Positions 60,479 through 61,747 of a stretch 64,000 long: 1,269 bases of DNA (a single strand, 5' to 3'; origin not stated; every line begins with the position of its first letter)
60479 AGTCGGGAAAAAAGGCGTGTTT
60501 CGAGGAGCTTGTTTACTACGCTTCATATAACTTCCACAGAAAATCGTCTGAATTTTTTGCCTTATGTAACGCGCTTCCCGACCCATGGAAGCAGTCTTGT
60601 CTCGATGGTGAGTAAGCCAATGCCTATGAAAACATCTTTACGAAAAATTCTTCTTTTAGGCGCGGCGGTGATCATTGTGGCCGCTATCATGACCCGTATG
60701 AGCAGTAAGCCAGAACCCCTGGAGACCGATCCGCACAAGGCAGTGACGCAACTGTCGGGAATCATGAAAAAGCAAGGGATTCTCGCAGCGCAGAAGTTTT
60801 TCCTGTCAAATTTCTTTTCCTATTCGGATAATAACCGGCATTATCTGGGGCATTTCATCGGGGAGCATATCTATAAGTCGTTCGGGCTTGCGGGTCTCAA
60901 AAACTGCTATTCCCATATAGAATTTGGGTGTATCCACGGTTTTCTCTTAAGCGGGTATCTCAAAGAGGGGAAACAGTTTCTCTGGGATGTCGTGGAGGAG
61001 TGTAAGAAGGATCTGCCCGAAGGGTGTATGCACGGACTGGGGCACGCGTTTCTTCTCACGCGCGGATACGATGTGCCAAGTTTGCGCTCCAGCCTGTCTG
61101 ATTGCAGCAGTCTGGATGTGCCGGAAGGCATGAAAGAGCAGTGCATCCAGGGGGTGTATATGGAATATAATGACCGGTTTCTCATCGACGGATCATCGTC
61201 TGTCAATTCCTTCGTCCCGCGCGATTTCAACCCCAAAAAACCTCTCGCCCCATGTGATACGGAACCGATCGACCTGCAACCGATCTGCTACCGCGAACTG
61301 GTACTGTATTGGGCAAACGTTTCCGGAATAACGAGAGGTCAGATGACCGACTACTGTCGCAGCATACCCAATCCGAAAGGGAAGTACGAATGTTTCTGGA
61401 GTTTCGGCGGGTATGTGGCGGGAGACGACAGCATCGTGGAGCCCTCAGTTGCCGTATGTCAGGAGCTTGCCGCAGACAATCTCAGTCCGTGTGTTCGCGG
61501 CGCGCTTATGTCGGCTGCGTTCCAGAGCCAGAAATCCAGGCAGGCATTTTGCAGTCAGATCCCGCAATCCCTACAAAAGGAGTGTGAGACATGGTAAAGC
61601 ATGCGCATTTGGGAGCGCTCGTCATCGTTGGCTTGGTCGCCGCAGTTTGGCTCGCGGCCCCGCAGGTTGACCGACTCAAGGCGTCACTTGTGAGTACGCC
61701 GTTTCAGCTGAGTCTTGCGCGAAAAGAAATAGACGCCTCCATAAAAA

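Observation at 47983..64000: Tandem array of 12 translationally coupled paralogs encoding secreted Cys/His-rich repeat proteins of an unrecognised family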

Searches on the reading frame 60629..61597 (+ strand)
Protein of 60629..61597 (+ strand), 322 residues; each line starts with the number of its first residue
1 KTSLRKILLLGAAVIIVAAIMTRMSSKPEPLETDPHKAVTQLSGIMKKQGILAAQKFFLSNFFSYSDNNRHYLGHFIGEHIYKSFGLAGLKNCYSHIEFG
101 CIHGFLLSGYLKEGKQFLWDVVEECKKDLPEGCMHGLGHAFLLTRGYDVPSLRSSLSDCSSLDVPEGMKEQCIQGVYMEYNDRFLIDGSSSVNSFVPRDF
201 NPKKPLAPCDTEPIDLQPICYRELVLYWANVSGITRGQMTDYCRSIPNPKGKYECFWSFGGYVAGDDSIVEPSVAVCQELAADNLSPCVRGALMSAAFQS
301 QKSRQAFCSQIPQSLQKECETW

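Call 5: search_protein_families(library=pfam, max_evalue=1, proteins=[window:60629-61597:+])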
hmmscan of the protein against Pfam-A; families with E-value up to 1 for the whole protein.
window:60629-61597:+ (322 aa): 1 family
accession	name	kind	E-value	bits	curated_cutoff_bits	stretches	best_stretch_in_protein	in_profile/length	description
PF20084.4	TrbK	-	0.1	13.1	23.9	0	151-191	49-88/102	Conjugative transfer region protein TrbK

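Call 6: search_protein_families(library=ncbifam, max_evalue=1, proteins=[window:60629-61597:+])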
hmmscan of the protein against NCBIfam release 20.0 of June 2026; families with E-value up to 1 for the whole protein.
window:60629-61597:+ (322 aa): 0 families
